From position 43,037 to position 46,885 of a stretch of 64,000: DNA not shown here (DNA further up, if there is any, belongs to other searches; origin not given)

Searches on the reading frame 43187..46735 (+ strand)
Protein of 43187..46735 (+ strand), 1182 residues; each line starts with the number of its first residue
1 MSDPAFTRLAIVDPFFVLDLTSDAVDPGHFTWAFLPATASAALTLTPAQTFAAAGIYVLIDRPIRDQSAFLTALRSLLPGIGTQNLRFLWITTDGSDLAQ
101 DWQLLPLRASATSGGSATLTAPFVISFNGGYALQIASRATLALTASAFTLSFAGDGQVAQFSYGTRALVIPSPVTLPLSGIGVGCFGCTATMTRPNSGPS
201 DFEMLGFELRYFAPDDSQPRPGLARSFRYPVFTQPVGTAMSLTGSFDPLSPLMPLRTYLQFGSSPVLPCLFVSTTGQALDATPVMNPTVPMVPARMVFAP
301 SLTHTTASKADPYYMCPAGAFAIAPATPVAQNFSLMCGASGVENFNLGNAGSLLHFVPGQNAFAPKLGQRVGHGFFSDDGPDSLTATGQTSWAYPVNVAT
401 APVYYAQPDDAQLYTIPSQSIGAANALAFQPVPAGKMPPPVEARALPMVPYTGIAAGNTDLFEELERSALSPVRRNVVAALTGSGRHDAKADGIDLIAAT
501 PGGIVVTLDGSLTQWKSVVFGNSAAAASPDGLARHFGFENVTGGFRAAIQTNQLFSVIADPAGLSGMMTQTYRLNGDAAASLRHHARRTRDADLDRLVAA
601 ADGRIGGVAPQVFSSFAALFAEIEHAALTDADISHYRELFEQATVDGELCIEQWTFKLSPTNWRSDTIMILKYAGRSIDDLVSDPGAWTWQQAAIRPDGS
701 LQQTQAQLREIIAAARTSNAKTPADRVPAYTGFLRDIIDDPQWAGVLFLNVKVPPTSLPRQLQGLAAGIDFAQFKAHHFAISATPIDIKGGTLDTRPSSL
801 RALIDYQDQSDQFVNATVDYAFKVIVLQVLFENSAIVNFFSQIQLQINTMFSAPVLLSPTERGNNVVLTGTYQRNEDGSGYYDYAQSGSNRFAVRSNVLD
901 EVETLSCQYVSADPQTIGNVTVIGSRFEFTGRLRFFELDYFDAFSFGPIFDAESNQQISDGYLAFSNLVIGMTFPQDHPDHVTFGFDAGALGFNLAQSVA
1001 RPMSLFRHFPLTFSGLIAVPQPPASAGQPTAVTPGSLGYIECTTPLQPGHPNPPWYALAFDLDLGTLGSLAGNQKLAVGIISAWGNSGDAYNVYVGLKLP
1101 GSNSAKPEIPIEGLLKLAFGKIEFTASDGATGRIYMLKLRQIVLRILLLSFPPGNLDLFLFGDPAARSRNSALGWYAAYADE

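Call 7: search_protein_families(library=pfam, proteins=[window:43187-46735:+], max_evalue=0.01)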
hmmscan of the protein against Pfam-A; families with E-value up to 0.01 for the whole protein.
window:43187-46735:+ (1182 aa): 0 families

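Call 43: search_protein_families(library=padloc, proteins=[window:43187-46735:+], max_evalue=0.01)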
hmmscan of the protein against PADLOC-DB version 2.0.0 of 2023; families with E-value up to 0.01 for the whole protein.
window:43187-46735:+ (1182 aa): 0 families

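Call 44: search_protein_families(library=phrogs, proteins=[window:43187-46735:+], max_evalue=0.01)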
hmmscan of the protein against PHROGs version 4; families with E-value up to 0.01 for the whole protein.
window:43187-46735:+ (1182 aa): 0 families

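Call 78: find_encoding_contigs(protein=window:43187-46735:+, flank=2000, max_places=3)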
Protein window:43187-46735:+ (1182 aa): no gene with exactly this product is on record in the collection.

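Call 81: search_solved_structures(query=window:43187-46735:+, max_evalue=1)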
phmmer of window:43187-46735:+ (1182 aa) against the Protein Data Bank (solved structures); distinct sequences matched with E-value up to 1: 0.
